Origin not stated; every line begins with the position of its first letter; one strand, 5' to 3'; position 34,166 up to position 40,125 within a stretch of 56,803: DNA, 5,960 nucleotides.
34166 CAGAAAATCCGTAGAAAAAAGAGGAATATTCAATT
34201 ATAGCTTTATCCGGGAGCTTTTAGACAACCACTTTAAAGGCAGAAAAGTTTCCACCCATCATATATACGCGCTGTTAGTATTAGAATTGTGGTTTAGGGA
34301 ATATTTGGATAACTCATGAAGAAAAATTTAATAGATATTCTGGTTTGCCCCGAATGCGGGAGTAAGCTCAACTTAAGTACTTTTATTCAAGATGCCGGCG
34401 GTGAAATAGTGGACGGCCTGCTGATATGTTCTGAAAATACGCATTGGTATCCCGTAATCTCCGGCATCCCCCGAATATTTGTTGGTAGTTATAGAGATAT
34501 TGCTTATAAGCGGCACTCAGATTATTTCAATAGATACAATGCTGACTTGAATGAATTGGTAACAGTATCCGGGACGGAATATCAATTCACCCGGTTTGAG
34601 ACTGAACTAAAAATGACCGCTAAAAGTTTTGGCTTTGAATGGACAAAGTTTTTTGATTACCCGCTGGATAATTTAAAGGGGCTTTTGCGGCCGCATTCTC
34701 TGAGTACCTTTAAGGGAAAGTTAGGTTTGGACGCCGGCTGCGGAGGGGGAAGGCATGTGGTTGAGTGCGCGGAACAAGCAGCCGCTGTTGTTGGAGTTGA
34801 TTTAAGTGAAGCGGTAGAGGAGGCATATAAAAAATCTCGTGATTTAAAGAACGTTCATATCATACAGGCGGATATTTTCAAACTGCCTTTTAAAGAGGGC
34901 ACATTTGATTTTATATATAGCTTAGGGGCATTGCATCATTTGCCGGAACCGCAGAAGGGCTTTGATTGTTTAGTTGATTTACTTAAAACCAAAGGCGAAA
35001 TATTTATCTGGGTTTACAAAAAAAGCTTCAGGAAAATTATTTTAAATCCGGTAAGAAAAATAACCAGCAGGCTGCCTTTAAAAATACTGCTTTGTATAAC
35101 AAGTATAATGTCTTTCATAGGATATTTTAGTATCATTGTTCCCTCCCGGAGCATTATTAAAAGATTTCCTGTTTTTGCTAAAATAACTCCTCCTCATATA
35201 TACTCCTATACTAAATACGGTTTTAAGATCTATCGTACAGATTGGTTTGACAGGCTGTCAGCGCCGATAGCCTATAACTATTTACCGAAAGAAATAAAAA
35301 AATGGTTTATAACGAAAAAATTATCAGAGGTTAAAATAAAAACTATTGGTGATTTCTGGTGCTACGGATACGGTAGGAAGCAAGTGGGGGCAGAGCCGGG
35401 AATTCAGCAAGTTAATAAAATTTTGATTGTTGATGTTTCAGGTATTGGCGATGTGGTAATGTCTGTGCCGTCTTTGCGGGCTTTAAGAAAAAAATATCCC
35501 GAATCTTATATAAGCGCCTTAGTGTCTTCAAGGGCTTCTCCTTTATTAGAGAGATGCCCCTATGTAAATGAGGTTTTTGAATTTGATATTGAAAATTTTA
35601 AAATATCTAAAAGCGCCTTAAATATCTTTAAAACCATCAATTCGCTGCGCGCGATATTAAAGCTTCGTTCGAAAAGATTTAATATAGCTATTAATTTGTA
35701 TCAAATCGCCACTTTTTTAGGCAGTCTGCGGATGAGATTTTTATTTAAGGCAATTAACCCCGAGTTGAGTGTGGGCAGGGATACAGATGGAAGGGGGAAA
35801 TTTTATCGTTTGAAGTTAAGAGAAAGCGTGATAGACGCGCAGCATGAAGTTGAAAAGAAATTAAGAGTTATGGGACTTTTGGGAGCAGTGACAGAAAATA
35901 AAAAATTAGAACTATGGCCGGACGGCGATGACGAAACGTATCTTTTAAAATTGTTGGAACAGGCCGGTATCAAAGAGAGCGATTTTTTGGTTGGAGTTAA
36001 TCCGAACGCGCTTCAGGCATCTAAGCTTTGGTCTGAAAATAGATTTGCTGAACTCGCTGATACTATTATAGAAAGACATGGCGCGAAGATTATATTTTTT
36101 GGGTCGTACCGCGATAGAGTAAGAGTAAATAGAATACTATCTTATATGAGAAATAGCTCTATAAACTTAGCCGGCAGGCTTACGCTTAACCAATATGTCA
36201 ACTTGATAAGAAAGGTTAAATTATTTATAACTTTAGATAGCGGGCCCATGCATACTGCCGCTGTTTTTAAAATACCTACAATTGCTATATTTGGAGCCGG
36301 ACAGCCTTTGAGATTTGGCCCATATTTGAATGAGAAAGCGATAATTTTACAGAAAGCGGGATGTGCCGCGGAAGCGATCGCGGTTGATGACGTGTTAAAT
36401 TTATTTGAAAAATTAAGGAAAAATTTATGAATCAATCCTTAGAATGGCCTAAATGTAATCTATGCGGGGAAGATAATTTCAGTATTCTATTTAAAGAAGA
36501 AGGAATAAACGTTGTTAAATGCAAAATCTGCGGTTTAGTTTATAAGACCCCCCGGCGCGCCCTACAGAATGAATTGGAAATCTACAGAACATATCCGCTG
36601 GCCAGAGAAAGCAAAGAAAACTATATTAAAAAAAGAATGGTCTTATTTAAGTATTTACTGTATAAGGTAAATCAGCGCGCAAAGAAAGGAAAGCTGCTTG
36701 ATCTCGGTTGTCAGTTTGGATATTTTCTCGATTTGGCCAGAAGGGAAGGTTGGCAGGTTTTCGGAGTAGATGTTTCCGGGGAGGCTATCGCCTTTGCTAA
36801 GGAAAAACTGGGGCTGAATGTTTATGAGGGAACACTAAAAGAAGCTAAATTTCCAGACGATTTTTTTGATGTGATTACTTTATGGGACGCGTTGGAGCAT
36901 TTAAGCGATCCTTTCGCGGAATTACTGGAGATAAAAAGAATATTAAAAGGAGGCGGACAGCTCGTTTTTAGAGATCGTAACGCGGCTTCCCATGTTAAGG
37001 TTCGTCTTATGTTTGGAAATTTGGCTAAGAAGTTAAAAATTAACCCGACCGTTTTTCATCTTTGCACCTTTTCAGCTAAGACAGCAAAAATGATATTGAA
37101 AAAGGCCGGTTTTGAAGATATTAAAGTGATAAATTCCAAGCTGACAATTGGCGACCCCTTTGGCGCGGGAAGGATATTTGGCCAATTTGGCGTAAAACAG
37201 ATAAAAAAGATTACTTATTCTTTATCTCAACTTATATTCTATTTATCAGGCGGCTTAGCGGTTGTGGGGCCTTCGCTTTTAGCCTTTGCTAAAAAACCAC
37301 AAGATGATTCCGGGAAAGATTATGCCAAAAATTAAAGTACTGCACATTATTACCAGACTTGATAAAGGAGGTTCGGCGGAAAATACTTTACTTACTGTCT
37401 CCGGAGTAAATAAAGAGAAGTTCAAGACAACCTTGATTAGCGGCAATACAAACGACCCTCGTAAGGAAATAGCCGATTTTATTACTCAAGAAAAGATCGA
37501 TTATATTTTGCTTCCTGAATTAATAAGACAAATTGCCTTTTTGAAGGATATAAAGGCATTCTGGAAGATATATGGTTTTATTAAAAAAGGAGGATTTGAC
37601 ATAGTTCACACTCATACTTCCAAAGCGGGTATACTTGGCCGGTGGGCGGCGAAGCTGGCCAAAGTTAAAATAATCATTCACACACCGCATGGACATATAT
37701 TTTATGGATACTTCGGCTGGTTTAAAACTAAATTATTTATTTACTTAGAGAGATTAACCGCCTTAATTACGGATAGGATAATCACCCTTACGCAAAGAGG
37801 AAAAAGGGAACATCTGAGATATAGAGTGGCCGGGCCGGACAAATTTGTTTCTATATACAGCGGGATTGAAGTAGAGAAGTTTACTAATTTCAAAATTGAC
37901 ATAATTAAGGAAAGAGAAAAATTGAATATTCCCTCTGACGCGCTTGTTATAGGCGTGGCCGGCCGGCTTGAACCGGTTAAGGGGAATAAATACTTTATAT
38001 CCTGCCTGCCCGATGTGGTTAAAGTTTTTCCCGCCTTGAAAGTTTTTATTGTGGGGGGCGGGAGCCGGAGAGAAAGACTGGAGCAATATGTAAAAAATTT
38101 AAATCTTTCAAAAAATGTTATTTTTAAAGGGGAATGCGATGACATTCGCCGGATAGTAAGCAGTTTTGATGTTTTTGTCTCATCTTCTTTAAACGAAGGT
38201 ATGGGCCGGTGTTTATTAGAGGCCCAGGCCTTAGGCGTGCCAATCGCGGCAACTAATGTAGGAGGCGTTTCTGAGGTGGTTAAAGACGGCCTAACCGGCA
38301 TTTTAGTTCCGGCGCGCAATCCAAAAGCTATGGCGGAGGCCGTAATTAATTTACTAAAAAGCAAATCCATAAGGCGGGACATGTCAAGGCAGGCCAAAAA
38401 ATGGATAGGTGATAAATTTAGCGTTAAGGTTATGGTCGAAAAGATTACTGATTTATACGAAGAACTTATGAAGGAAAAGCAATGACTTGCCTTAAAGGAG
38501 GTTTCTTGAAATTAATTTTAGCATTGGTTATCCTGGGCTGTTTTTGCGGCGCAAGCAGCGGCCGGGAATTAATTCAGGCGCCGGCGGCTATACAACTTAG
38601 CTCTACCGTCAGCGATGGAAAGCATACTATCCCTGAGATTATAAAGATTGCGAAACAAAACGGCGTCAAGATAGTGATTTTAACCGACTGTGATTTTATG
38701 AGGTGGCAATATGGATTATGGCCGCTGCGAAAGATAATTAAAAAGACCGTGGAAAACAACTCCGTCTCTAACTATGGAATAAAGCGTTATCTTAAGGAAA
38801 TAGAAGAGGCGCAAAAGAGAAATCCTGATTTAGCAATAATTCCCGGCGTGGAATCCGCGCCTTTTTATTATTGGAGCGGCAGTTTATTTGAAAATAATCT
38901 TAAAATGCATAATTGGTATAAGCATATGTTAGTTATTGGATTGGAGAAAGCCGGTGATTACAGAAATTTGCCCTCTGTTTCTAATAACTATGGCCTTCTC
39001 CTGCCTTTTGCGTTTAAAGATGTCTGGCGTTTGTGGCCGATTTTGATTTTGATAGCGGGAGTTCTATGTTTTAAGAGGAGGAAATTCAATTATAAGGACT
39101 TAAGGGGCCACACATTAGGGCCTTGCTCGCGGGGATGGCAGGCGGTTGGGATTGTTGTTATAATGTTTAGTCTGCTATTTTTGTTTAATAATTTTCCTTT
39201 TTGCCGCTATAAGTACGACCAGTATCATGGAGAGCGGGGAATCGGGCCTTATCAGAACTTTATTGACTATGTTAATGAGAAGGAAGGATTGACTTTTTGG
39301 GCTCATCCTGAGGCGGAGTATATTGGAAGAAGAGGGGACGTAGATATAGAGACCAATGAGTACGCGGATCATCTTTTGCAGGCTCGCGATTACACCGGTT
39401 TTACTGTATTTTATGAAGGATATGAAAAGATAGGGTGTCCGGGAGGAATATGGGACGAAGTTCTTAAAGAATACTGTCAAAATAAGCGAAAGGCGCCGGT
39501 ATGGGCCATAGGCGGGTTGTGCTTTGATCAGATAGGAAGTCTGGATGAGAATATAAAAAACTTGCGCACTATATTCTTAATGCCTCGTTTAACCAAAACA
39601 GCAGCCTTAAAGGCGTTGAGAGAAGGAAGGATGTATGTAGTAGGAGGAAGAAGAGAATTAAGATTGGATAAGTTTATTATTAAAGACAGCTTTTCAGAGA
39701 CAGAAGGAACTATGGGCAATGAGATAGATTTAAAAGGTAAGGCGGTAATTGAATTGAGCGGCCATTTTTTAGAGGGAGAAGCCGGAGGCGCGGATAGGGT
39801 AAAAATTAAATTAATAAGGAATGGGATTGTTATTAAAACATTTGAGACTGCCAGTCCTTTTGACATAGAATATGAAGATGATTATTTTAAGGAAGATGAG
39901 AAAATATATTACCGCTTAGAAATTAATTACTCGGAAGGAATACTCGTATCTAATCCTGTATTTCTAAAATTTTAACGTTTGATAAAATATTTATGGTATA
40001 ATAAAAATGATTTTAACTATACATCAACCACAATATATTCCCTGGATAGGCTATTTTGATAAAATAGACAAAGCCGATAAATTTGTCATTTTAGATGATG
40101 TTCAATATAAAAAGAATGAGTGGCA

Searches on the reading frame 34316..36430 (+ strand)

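Call 9: search_protein_families(library=pfam, proteins=[window:34316-36430:+], max_evalue=0.001)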
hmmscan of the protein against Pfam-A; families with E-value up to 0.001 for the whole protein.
window:34316-36430:+ (704 aa): 11 families
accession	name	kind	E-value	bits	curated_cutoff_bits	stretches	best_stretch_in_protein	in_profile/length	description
PF01075.23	Glyco_transf_9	-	2.7e-32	112.5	22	1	449-686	7-236/247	Glycosyltransferase family 9 (heptosyltransferase)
PF08241.18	Methyltransf_11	-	5.1e-20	72.3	21.2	1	138-231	1-95/95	Methyltransferase domain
PF13649.12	Methyltransf_25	-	3.8e-18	66.4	27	1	138-227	2-97/97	Methyltransferase domain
PF13847.12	Methyltransf_31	-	7.4e-15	55.3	27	1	138-231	8-109/145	Methyltransferase domain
PF13489.12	Methyltransf_23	-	1.1e-12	48.5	27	1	131-238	20-123/164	Methyltransferase domain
PF08242.18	Methyltransf_12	-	1.6e-12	48.5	30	1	138-227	1-96/98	Methyltransferase domain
PF08003.17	Methyltransf_9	-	1e-07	31.7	23.8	1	126-230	109-216/315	Protein of unknown function (DUF1698)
PF03966.22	Trm112p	-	5.7e-07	29.8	22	1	2-48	1-38/40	Trm112p-like protein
PF05724.17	TPMT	-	8.9e-07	29.2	26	1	138-231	42-153/218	Thiopurine S-methyltransferase (TPMT)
PF01209.24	Ubie_methyltran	-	0.00033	20.5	20.1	1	134-232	48-152/233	ubiE/COQ5 methyltransferase family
PF02353.26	CMAS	-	0.00048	20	27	1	133-225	62-158/273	Mycolic acid cyclopropane synthetase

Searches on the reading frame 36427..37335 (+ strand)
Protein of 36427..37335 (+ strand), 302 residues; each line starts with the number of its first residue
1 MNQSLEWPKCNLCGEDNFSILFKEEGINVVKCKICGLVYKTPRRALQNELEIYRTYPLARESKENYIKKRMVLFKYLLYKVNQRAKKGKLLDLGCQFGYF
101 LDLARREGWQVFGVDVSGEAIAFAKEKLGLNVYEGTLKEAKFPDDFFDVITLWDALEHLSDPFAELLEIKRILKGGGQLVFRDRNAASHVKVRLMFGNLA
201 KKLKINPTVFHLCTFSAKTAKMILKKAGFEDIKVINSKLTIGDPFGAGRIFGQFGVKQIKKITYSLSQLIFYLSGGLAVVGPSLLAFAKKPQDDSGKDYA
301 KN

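Call 29: search_protein_families(library=pfam, proteins=[window:36427-37335:+], max_evalue=0.0001)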
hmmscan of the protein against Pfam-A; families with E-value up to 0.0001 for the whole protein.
window:36427-37335:+ (302 aa): 8 families
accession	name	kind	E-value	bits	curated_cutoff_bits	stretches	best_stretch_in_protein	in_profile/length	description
PF13489.12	Methyltransf_23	-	2.5e-25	89.6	27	1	83-233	19-163/164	Methyltransferase domain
PF08241.18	Methyltransf_11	-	3.8e-18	66.3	21.2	1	91-181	1-95/95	Methyltransferase domain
PF13649.12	Methyltransf_25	-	5.9e-14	53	27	1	91-177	2-97/97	Methyltransferase domain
PF08242.18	Methyltransf_12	-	9.1e-12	46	30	1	91-179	1-98/98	Methyltransferase domain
PF13847.12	Methyltransf_31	-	1.4e-11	44.8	27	1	86-191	3-119/145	Methyltransferase domain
PF08003.17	Methyltransf_9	-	4.5e-06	26.3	23.8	1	87-240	116-271/315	Protein of unknown function (DUF1698)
PF07021.18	MetW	-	1.8e-05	24.9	21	1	88-173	15-102/193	Methionine biosynthesis protein MetW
PF01209.24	Ubie_methyltran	-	6.4e-05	22.8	20.1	0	82-183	43-153/233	ubiE/COQ5 methyltransferase family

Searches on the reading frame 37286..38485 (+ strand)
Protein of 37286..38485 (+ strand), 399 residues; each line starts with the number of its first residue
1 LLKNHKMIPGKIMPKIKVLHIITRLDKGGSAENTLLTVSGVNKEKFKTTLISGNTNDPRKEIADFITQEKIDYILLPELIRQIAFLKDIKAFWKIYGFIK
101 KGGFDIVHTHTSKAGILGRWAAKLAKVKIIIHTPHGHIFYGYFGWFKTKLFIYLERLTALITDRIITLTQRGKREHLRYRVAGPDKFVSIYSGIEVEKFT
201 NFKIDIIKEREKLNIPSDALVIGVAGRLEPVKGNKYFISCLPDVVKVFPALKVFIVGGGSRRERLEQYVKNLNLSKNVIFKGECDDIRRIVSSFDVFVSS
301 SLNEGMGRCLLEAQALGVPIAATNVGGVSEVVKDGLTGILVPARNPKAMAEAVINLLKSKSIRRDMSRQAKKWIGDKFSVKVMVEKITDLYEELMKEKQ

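Call 30: search_protein_families(library=pfam, proteins=[window:37286-38485:+], max_evalue=0.0001)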
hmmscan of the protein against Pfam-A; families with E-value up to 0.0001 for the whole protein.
window:37286-38485:+ (399 aa): 5 families
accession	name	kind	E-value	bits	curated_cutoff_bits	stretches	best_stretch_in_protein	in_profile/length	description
PF00534.26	Glycos_transf_1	-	1.1e-41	142.6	26.4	1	207-373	3-172/172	Glycosyl transferases group 1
PF13692.12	Glyco_trans_1_4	-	1.8e-35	122.7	27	1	221-358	3-141/142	Glycosyl transferases group 1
PF13439.12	Glyco_transf_4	-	3.6e-18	66.6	28.5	1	44-197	18-169/170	Glycosyltransferase Family 4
PF13579.12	Glyco_trans_4_4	-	1.6e-12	48.5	29.7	1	66-186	35-151/158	Glycosyl transferase 4-like domain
PF13477.12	Glyco_trans_4_2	-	5.9e-08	33.4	23.4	1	38-140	17-112/139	Glycosyl transferase 4-like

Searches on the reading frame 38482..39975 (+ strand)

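Call 30: search_protein_families(library=pfam, proteins=[window:38482-39975:+], max_evalue=0.0001)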
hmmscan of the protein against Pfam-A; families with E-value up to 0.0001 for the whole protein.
window:38482-39975:+ (497 aa): 0 families

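Call 32: search_protein_families(library=pfam, proteins=[window:38482-39975:+], max_evalue=0.01)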
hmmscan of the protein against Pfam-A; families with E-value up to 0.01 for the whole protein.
window:38482-39975:+ (497 aa): 1 family
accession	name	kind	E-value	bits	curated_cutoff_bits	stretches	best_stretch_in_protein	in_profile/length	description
PF02811.25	PHP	-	0.00015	22.6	26.4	1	43-126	8-64/164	PHP domain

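Call 71: search_protein_families(library=ncbifam, proteins=[window:38482-39975:+], max_evalue=1e-10)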
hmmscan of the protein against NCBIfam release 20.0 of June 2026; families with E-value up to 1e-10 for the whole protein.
window:38482-39975:+ (497 aa): 0 families
